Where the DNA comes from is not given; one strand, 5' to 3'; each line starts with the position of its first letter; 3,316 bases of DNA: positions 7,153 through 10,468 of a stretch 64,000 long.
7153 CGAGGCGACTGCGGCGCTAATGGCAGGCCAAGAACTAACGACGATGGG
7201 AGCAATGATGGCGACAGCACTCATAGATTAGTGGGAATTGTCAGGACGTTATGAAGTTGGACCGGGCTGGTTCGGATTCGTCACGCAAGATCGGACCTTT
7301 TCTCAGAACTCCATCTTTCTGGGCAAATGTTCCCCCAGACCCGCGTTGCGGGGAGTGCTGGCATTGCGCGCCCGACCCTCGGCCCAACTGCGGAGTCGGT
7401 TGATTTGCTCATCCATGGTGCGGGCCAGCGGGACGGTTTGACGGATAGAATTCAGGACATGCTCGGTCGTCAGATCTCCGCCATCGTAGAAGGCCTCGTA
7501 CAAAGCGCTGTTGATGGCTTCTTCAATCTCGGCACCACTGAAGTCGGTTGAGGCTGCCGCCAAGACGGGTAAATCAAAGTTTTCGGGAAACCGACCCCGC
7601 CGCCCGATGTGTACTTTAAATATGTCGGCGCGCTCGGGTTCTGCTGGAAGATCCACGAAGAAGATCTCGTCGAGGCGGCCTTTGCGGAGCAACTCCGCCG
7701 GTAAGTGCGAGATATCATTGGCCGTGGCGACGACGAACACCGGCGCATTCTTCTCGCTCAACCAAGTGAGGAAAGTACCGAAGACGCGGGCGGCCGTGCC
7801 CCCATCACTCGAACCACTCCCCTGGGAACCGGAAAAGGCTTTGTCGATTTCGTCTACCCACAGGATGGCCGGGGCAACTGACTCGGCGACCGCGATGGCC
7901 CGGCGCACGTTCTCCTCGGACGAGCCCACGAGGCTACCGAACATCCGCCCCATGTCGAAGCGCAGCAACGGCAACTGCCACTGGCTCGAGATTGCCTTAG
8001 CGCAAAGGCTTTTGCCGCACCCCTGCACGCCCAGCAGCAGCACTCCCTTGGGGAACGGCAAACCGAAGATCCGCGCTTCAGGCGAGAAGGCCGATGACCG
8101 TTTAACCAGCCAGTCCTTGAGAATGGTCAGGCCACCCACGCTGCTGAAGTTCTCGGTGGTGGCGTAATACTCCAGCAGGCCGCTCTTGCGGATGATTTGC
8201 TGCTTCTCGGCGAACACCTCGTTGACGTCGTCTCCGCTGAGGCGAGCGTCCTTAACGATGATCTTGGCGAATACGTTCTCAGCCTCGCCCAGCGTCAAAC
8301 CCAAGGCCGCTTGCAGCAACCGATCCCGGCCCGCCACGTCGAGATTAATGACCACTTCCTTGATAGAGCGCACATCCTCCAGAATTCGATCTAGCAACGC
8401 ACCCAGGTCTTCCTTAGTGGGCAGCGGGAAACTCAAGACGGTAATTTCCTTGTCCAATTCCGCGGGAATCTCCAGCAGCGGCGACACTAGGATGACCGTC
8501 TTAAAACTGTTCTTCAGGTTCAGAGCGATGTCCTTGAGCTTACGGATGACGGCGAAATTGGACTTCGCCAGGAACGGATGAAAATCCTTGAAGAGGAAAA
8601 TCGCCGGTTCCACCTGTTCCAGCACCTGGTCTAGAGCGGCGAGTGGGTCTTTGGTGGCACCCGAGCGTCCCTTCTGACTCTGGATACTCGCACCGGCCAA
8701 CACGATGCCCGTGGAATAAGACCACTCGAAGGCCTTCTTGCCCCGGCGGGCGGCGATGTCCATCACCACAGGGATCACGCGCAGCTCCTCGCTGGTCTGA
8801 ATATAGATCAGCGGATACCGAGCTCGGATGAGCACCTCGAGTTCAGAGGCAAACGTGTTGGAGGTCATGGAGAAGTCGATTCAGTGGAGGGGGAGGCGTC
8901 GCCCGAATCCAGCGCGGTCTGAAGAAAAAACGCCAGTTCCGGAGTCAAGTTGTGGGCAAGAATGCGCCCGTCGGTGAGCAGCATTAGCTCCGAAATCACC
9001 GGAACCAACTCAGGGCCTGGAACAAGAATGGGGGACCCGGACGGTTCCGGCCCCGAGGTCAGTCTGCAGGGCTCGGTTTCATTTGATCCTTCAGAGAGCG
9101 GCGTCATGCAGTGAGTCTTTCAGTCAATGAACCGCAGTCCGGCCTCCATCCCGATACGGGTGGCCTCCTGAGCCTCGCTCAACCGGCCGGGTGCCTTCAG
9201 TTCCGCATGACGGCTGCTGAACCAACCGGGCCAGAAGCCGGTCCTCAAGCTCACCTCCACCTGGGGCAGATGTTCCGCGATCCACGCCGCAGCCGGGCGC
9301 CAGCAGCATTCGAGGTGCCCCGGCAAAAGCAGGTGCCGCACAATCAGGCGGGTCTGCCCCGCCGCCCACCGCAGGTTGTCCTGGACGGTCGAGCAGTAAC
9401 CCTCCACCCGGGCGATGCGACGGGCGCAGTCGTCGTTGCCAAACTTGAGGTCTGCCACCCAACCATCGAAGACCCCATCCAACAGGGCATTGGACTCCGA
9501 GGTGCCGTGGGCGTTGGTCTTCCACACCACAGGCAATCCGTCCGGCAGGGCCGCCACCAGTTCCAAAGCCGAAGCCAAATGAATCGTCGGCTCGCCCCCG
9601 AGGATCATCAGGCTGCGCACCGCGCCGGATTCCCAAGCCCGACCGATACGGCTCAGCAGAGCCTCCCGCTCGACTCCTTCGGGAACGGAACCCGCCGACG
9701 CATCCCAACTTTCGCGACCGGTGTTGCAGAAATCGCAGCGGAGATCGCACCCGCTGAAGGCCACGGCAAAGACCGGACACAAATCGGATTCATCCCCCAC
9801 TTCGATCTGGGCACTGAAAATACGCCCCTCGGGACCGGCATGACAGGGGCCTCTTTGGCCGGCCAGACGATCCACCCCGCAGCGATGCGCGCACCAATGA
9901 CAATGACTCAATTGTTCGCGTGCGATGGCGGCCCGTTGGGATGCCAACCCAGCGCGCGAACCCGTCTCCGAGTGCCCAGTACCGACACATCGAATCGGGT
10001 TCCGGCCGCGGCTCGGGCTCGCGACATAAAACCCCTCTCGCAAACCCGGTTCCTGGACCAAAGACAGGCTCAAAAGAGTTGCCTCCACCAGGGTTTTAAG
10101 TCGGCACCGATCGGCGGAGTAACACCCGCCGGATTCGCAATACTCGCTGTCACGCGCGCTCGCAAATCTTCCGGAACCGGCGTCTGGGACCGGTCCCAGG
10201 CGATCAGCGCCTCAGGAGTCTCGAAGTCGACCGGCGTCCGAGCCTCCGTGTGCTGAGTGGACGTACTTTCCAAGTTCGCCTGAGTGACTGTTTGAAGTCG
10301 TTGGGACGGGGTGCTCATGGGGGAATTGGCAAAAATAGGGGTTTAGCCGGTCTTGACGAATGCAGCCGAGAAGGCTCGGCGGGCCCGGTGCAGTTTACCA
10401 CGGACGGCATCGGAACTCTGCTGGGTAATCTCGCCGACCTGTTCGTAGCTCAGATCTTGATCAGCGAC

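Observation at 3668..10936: Ten co-directional, tightly coupled genes: ECF sigma, small ORF, PflX-like radical SAM, small ORF, AAA+ ATPase, DUF1257, DUF2997, S26-like pseudo-peptidase, TPR protein, orphan PilT ATPase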

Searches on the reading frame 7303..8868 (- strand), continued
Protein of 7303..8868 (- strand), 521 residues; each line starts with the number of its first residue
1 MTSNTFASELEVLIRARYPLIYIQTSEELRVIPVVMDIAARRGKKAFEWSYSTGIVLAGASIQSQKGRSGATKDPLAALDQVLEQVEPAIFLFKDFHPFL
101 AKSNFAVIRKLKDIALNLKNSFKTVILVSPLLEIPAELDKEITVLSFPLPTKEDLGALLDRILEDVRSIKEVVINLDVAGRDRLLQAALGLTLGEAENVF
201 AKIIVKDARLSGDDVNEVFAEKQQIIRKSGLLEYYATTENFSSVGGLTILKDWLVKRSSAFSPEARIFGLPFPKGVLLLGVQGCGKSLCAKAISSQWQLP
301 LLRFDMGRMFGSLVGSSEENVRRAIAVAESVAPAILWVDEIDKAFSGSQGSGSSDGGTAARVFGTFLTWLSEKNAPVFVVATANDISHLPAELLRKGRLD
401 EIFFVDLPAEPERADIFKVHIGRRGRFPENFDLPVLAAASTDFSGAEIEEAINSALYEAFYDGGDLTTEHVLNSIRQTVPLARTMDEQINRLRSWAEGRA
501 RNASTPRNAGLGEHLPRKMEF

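Call 88: get_annotated_region(hit=H19, flank=4000)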
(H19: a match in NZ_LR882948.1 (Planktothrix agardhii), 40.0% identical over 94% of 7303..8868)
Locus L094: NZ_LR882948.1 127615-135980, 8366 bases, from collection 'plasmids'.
description: Planktothrix agardhii strain No.365 plasmid p4
organism: Planktothrix agardhii (NCBI taxid 1160)
taxonomy: Bacteria; Cyanobacteriota; Cyanophyceae; Oscillatoriales; Microcoleaceae; Planktothrix; Planktothrix agardhii
host: -; source: -; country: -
typing (MOB-suite, as given by PLSDB): non-mobilizable
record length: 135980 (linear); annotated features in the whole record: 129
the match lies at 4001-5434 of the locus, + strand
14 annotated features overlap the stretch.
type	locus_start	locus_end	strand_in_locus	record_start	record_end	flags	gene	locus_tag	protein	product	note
CDS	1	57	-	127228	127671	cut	-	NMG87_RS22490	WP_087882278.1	hypothetical protein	-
CDS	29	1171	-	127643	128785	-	-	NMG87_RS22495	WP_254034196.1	helix-turn-helix domain-containing protein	-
CDS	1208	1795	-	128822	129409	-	-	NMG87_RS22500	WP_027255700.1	helix-turn-helix transcriptional regulator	-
CDS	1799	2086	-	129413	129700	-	-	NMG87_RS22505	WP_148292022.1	hypothetical protein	-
CDS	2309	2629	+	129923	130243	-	-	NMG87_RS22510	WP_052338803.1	helix-turn-helix transcriptional regulator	-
CDS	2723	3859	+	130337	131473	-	-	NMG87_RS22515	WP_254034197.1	hypothetical protein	-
CDS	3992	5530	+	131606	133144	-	-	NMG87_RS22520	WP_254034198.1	AAA family ATPase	-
CDS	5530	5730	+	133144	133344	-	-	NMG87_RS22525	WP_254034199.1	hypothetical protein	-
CDS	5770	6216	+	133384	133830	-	-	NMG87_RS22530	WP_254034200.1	ASCH domain-containing protein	-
CDS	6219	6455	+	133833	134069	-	-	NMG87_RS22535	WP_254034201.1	hypothetical protein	-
CDS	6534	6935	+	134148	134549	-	-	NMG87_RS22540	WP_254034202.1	hypothetical protein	-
CDS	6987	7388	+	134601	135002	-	-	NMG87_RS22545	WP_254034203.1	DUF6876 family protein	-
CDS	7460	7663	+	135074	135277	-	-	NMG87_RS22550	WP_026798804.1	DUF2997 domain-containing protein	-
CDS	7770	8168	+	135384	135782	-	-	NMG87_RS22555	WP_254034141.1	DUF1257 domain-containing protein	-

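Call 98: find_encoding_contigs(protein=P0056, flank=10000, max_places=2)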
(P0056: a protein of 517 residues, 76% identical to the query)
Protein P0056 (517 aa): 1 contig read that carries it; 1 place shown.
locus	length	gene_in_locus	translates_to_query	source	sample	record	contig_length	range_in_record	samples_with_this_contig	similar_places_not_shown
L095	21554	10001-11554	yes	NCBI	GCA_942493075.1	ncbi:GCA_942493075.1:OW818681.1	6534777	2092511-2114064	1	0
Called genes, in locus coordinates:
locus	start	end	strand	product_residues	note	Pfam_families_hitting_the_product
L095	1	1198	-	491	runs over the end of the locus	PF02638:GHL10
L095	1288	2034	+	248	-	PF03741:TerC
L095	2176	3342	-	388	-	PF10509:GalKase_gal_bdg, PF00288:GHMP_kinases_N, PF08544:GHMP_kinases_C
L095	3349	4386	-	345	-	PF01263:Aldose_epim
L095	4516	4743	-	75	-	-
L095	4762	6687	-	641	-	PF00474:SSF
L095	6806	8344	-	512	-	-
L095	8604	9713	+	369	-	PF06925:MGDG_synth, PF00534:Glycos_transf_1, PF04101:Glyco_tran_28_C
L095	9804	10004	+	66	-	-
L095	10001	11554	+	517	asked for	PF00004:AAA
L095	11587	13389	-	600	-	PF03600:CitMHS, PF02080:TrkA_C, PF00939:Na_sulph_symp (weak)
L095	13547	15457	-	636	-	PF07584:BatA (weak), PF00092:VWA, PF13519:VWA_2, PF13768:VWA_3 (weak), PF07719:TPR_2 (faint), PF13432:TPR_16 (weak)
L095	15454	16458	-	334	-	PF07584:BatA (weak), PF06707:DUF1194 (faint), PF00092:VWA, PF13519:VWA_2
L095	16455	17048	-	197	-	-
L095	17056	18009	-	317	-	PF01882:DUF58, PF13519:VWA_2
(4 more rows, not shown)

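Call 100: search_protein_families(library=phrogs, proteins=[window:7303-8868:-], max_evalue=0.001)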
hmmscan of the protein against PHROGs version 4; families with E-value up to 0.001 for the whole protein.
window:7303-8868:- (521 aa): 9 families
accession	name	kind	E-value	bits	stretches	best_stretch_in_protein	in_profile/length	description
phrog_8638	-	unknown function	6.6e-156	521.2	1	3-508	18-543/568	-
phrog_10401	-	other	1.2e-33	117.8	1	272-468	459-630/667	ATPase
phrog_3757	-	unknown function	3.3e-27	96.8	1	268-476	121-325/367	-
phrog_30773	-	unknown function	4.4e-24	85.7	1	269-456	192-381/666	-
phrog_9172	-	unknown function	4.9e-09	36.5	1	274-401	108-238/509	-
phrog_4339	-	unknown function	8.8e-05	22.8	0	274-307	52-85/552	-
phrog_10440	-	unknown function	0.00025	20.7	1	269-439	228-383/483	-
phrog_7485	-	unknown function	0.00029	20.9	0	269-412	223-366/430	-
phrog_5534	-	unknown function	0.00058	20.2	1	277-378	31-132/273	-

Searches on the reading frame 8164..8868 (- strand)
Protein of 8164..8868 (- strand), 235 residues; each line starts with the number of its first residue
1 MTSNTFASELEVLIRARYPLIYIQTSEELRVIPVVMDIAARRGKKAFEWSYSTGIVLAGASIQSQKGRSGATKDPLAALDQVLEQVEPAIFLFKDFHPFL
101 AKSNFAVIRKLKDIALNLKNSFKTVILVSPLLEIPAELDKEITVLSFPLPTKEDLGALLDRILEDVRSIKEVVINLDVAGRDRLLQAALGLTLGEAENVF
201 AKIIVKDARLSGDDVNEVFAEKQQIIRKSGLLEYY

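Call 107: search_protein_representatives(protein=window:8164-8868:-)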
Query: 235 residues. Proteins with E-value up to 0.001 (for the whole library): 3740; up to 1e-10: 1698; up to 1e-30: 156. The best 150 are listed.
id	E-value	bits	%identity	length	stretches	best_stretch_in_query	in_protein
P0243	2.4e-110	383.6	77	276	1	6-235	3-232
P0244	1.2e-90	319.2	76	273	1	35-234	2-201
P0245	8.8e-89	313.1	67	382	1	5-229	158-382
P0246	6.1e-70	251.5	62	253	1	6-189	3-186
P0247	1.5e-68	247.0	80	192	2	6-118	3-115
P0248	3.4e-67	242.6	77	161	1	87-235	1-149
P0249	2.6e-65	236.4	77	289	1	92-235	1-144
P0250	2.0e-64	233.5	68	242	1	5-160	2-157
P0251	3.6e-63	229.4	53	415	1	5-235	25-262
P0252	7.0e-60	218.7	80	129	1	47-170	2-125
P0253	7.1e-59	215.4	48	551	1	5-235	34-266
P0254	4.0e-58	213.0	51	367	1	20-235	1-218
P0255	4.7e-56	206.2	51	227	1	5-216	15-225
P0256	5.3e-56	206.0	52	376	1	36-235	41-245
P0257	1.4e-55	204.7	60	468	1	64-235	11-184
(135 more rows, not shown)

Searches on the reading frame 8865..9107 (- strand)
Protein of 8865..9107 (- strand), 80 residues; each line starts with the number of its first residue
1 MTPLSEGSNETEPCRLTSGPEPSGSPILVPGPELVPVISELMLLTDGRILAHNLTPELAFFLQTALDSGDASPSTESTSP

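Call 4: search_protein_families(library=pfam, proteins=[window:8865-9107:-], max_evalue=0.01)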
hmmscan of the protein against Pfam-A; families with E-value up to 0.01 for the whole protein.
window:8865-9107:- (80 aa): 0 families

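Call 5: search_protein_families(library=ncbifam, proteins=[window:8865-9107:-], max_evalue=0.01)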
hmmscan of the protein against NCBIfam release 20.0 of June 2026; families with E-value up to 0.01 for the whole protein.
window:8865-9107:- (80 aa): 0 families

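Call 7: search_protein_families(library=padloc, proteins=[window:8865-9107:-], max_evalue=0.01)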
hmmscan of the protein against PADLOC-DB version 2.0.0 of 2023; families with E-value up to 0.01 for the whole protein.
window:8865-9107:- (80 aa): 0 families

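Call 78: search_protein_families(library=pfam, alignment_id=A5, max_evalue=1)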
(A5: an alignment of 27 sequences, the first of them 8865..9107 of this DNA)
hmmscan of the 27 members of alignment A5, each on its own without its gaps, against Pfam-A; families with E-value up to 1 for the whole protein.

A. member 1, window:8865-9107:- (80 aa): 0 families

B. families by the number of members that match (of 27 scanned): 4 families
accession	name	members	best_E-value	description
PF09559.15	Cas6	1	0.06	Cas6 Crispr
PF02743.24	dCache_1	1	0.12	Cache domain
PF04517.17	Microvir_lysis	1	0.13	Microvirus lysis protein (E), C terminus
PF22106.1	NGO1945_C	1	0.2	NGO1945 C-terminal domain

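Call 100: search_protein_families(library=phrogs, proteins=[window:8865-9107:-], max_evalue=0.001)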
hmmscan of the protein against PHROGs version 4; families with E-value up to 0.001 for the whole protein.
window:8865-9107:- (80 aa): 0 families

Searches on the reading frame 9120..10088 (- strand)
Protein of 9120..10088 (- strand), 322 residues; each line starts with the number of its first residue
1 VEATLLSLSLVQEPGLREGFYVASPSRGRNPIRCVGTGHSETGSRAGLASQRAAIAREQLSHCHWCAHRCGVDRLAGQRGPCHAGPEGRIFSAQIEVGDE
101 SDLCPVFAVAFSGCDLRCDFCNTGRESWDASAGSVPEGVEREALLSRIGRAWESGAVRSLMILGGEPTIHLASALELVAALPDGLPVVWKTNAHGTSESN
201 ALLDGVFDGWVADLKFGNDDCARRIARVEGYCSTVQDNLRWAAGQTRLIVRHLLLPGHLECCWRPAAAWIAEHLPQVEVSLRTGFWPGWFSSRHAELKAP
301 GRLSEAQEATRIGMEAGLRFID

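Call 4: search_protein_families(library=pfam, proteins=[window:9120-10088:-], max_evalue=0.01)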
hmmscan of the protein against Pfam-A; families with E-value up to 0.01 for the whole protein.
window:9120-10088:- (322 aa): 2 families
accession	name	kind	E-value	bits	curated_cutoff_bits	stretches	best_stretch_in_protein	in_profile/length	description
PF04055.27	Radical_SAM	-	1.5e-08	35.4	29.5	1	111-262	4-158/166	Radical SAM superfamily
PF13353.11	Fer4_12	-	4.2e-05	24.3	22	1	109-190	10-88/137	4Fe-4S single cluster domain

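Call 5: search_protein_families(library=ncbifam, proteins=[window:9120-10088:-], max_evalue=0.01)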
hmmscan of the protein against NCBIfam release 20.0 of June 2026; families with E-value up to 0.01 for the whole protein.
window:9120-10088:- (322 aa): 8 families
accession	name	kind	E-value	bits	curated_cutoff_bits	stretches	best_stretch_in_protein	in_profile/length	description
TIGR04337.1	AmmeMemoSam_rS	hypoth_equivalog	4.5e-08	32.3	220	1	105-321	70-281/349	AmmeMemoRadiSam system radical SAM enzyme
TIGR02495.1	NrdG2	equivalog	2.5e-06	27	131.15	1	107-229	19-136/193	anaerobic ribonucleoside-triphosphate reductase activating protein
TIGR02493.1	PFLA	equivalog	8.9e-05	22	231.75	1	107-258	18-169/235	pyruvate formate-lyase-activating protein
TIGR02826.1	RNR_activ_nrdG3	equivalog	0.00048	20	151.7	1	107-192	18-97/148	anaerobic ribonucleoside-triphosphate reductase activating protein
TIGR02494.1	PFLE_PFLC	subfamily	0.0012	18.2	174.35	0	162-257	129-224/293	glycyl-radical enzyme activating protein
TIGR04349.1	rSAM_QueE_gams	hypoth_equivalog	0.0071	16.1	300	0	105-183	21-87/210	7-carboxy-7-deazaguanine synthase QueE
TIGR02666.1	moaA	equivalog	0.0071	15.3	284.05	1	114-180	20-82/336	GTP 3',8-cyclase MoaA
TIGR03365.1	Bsubt_queE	equivalog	0.0081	15.7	206.1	1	109-171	27-87/238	7-carboxy-7-deazaguanine synthase QueE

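Call 7: search_protein_families(library=padloc, proteins=[window:9120-10088:-], max_evalue=0.01)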
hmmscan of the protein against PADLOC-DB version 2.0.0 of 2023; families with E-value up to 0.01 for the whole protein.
window:9120-10088:- (322 aa): 1 family
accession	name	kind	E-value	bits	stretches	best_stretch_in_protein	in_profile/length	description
PDLC02903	pVip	-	0.0032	15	1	113-194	9-79/257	Viperins not associated with kinases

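Call 29: search_solved_structures(query=window:9120-10088:-, max_evalue=0.01)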
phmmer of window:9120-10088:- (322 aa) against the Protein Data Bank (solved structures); distinct sequences matched with E-value up to 0.01: 0.

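Call 100: search_protein_families(library=phrogs, proteins=[window:9120-10088:-], max_evalue=0.001)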
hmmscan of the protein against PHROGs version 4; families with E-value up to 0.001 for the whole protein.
window:9120-10088:- (322 aa): 1 family
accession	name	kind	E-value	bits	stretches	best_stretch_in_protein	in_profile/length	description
phrog_2076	-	moron, auxiliary metabolic gene and host takeover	7.6e-06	26.6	1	105-219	32-145/247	QueE-like radical SAM domain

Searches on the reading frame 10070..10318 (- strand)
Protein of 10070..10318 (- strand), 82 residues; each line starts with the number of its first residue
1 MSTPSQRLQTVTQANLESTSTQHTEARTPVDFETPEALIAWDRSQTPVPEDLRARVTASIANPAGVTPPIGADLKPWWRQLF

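Call 4: search_protein_families(library=pfam, proteins=[window:10070-10318:-], max_evalue=0.01)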
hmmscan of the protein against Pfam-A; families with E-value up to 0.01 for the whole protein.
window:10070-10318:- (82 aa): 0 families

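Call 5: search_protein_families(library=ncbifam, proteins=[window:10070-10318:-], max_evalue=0.01)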
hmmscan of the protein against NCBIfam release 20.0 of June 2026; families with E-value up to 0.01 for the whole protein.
window:10070-10318:- (82 aa): 0 families

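Call 7: search_protein_families(library=padloc, proteins=[window:10070-10318:-], max_evalue=0.01)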
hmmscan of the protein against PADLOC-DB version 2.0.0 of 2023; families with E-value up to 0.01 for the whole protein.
window:10070-10318:- (82 aa): 0 families

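Call 27: search_protein_families(library=pfam, proteins=[window:10070-10318:-], max_evalue=1)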
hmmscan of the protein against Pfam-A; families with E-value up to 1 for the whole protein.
window:10070-10318:- (82 aa): 0 families

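Call 67: search_solved_structures(query=A3, max_evalue=10)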
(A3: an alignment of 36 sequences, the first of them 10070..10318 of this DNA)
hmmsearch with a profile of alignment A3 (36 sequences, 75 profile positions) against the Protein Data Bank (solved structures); distinct sequences matched with E-value up to 10: 1.
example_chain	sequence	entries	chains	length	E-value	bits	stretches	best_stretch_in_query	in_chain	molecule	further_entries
8uk7_A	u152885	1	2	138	1.1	12.5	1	50-74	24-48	Sensor histidine kinase CpxA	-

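Call 100: search_protein_families(library=phrogs, proteins=[window:10070-10318:-], max_evalue=0.001)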
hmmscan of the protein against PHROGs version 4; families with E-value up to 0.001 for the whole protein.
window:10070-10318:- (82 aa): 0 families
